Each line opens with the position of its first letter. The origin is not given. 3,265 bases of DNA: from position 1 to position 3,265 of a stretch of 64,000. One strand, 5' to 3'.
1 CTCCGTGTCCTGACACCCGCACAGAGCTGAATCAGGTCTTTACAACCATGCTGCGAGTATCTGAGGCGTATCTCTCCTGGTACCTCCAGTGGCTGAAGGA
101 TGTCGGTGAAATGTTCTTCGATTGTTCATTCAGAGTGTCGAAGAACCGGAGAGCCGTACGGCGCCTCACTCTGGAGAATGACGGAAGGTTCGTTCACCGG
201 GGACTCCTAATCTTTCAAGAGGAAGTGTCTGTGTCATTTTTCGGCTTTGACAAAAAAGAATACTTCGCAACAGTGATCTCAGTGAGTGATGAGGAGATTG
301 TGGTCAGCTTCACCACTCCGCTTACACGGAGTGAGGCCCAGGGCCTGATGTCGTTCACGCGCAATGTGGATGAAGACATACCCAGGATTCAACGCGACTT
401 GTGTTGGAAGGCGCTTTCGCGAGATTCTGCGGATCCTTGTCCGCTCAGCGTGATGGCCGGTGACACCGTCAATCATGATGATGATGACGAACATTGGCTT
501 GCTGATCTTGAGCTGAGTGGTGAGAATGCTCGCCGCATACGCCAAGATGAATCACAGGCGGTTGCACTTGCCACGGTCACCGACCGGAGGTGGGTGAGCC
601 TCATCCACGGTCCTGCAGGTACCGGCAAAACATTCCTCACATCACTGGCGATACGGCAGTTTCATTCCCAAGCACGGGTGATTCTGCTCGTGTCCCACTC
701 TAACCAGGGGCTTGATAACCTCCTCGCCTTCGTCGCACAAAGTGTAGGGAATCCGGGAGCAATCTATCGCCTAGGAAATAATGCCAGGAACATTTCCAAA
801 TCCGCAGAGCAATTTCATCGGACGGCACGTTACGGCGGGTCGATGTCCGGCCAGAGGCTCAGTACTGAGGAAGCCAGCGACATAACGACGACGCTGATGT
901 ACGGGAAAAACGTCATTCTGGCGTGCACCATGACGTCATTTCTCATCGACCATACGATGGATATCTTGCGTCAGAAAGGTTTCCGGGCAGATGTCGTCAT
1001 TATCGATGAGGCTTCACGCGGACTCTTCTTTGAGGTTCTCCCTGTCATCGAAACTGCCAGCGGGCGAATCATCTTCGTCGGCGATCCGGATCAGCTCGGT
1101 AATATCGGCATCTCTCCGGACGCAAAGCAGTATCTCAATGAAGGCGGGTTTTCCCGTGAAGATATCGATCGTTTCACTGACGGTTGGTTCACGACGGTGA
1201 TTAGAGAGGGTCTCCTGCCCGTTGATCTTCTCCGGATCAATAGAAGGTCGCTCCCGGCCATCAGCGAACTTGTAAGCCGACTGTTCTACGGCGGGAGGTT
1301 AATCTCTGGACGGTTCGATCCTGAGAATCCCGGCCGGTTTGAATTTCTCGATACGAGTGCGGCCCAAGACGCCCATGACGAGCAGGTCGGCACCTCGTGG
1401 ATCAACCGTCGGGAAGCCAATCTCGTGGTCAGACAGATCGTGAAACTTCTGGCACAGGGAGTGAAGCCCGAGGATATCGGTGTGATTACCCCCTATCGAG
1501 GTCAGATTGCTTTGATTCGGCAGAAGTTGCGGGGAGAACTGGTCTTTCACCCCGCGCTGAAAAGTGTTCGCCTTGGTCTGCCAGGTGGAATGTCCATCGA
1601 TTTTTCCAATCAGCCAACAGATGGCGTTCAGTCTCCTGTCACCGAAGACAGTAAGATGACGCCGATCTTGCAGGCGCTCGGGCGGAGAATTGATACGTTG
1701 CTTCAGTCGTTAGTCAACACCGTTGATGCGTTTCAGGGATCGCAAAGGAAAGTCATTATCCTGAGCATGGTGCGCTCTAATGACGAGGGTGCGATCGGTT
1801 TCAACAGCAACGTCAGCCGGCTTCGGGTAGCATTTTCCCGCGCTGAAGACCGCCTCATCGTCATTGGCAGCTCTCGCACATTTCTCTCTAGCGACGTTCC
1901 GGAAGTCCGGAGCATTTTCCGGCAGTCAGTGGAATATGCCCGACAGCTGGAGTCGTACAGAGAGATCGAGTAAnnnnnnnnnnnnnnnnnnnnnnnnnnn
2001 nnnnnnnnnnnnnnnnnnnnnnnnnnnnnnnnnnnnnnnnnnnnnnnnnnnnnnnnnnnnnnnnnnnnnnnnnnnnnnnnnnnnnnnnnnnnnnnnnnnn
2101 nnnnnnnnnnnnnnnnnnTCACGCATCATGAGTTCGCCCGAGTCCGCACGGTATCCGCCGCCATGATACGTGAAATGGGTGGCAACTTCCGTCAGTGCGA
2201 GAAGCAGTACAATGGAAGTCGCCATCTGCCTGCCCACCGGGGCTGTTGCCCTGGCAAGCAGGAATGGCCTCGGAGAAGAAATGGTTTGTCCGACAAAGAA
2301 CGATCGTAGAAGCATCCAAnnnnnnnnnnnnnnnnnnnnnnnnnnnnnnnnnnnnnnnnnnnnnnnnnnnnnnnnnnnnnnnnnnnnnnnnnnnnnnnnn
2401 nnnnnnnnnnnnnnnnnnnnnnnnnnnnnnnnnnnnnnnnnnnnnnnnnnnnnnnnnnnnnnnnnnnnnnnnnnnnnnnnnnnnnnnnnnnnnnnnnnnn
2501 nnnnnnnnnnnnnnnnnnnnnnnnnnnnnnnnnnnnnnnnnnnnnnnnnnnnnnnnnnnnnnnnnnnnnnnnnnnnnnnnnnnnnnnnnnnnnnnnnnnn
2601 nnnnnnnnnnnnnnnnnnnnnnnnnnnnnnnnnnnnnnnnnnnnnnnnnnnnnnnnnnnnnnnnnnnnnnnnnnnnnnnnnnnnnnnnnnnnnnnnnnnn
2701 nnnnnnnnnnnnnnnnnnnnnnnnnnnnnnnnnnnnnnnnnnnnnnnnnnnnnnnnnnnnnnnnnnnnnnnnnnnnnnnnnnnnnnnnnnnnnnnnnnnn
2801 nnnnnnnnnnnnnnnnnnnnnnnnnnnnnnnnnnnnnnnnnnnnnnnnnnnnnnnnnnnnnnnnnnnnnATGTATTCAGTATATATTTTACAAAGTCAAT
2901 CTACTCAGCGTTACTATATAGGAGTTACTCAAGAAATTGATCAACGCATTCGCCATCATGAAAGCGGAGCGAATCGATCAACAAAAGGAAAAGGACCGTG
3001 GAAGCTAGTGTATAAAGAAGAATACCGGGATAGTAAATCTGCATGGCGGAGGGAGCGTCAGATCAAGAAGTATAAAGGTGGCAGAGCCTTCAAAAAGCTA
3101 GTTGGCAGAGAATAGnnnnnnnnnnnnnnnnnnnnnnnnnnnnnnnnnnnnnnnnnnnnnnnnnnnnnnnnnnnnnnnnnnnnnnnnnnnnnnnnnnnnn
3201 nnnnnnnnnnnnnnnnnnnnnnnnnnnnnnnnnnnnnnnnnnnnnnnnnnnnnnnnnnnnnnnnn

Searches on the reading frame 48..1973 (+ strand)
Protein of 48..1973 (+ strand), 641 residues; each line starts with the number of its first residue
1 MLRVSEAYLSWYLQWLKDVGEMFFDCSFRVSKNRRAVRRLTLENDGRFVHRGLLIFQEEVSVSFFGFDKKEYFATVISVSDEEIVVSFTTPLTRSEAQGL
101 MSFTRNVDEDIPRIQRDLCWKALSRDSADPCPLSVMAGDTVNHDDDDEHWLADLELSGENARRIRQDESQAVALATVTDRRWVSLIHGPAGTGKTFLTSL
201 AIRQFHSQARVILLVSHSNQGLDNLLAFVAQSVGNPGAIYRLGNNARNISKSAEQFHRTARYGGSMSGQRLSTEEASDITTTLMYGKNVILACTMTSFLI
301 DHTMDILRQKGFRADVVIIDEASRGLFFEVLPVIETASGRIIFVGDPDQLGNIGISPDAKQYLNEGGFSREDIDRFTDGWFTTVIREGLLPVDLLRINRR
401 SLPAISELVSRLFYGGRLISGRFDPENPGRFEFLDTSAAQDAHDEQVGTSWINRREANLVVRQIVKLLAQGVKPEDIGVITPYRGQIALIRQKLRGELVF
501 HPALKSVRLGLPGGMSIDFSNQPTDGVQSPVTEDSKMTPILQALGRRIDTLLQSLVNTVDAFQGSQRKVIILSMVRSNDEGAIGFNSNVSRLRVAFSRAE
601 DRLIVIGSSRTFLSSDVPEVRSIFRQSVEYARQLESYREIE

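Call 4: search_protein_families(library=pfam, proteins=[window:48-1973:+], max_evalue=0.01)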
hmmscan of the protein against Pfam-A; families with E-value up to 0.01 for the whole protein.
window:48-1973:+ (641 aa): 10 families
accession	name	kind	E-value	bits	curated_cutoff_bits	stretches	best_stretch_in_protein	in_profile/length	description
PF13087.12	AAA_12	-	4.2e-38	131.3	27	1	381-609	6-194/195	AAA domain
PF13086.12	AAA_11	-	2.8e-18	67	27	2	167-268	3-116/257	AAA domain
PF13604.12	AAA_30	-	1.6e-12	48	27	1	168-354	4-132/191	AAA domain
PF13245.12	AAA_19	-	1.2e-08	35.6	25.1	1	181-352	11-131/134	AAA domain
PF13401.12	AAA_22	-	8.6e-06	26.5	27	1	183-326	7-96/130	AAA domain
PF01443.25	Viral_helicase1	-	3.4e-05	24.2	21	0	312-354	58-101/228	Viral superfamily 1 RNA helicase core domain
PF04851.21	ResIII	-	0.0014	19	22.5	1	178-322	20-134/164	Type III restriction enzyme, res subunit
PF02562.22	PhoH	-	0.0019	18.2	27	0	168-208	7-47/205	PhoH-like protein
PF13191.12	AAA_16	-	0.0041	18.1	32.6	0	183-221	26-63/167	AAA ATPase domain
PF25199.1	nSTAND_NTPase5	-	0.0084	16.4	34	0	169-258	29-117/145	Novel STAND NTPase 5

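Call 5: search_protein_families(library=padloc, proteins=[window:48-1973:+], max_evalue=0.01)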
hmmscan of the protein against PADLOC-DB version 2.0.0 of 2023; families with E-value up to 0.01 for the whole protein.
window:48-1973:+ (641 aa): 17 families
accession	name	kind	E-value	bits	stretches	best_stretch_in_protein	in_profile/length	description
PDLC03920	MkoA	-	1.4e-61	207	1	167-635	617-1101/1112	-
PDLC03921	MkoA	-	2.2e-52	176.1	3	556-621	1514-1583/1607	-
PDLC03924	MkoC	-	1.3e-23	81.2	2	555-627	889-962/1136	-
PDLC01734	typeIV_RecD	-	1.1e-09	35.1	1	310-354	431-477/763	RecD_0_IVD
PDLC05065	PDC-S68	-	4.8e-09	32.6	2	313-354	703-746/1221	-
PDLC05035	PDC-S53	-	2.3e-07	27.3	1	162-230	491-557/900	-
PDLC02895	DpdJ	-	2.3e-07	26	2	553-612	395-457/2112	DpdJ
PDLC02372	Nhi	-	3.4e-05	20.7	0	182-221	200-240/470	-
PDLC05066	PDC-S68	-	8.5e-05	18.7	0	314-355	678-723/1202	-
PDLC05064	PDC-S68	-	8.6e-05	18.4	1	288-355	752-826/1273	-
PDLC02350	AbiO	-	0.00017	18.5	0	183-225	194-238/468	AbiO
PDLC01148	RecD_like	-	0.00035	17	0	314-354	404-446/719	RecD/Tra ATPase fused to N-terminal HHH domain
PDLC04171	GajB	-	0.00082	16.5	1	186-243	16-71/392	-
PDLC04140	mad8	-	0.0012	16.4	1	181-324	27-202/314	mads_8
PDLC04475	PDC-M16A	-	0.0014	15.2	0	179-214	29-64/721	-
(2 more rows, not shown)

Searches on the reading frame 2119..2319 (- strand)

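Call 63: search_protein_families(library=pfam, proteins=[window:2119-2319:-], max_evalue=1)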
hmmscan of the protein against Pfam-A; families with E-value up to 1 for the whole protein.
window:2119-2319:- (66 aa): 1 family
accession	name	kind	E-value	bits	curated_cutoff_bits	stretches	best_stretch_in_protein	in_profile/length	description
PF14866.13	Scorpion_toxin_alpha-beta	-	0.13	13.1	27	1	34-49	33-48/55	Long chain scorpion toxin, cysteine-stabilized alpha/beta domain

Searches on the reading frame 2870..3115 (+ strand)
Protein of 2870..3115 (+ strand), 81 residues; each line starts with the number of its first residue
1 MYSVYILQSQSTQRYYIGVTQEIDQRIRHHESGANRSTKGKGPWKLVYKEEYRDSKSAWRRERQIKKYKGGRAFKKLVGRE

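Call 38: search_protein_families(library=ncbifam, proteins=[window:2870-3115:+], max_evalue=0.01)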
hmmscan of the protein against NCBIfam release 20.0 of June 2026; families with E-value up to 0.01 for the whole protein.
window:2870-3115:+ (81 aa): 0 families

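Call 72: find_related_loci(query=window:2870-3112:+, collection=viral_contigs, flank=3000)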
Query window:2870-3112:+ (81 aa) in viral_contigs; peptide patterns used: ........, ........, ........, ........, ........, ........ (x = any residue, [..] = any of these).
14 stretches matched a pattern, but none encodes a relative of the query by tblastn (E <= 1e-3).
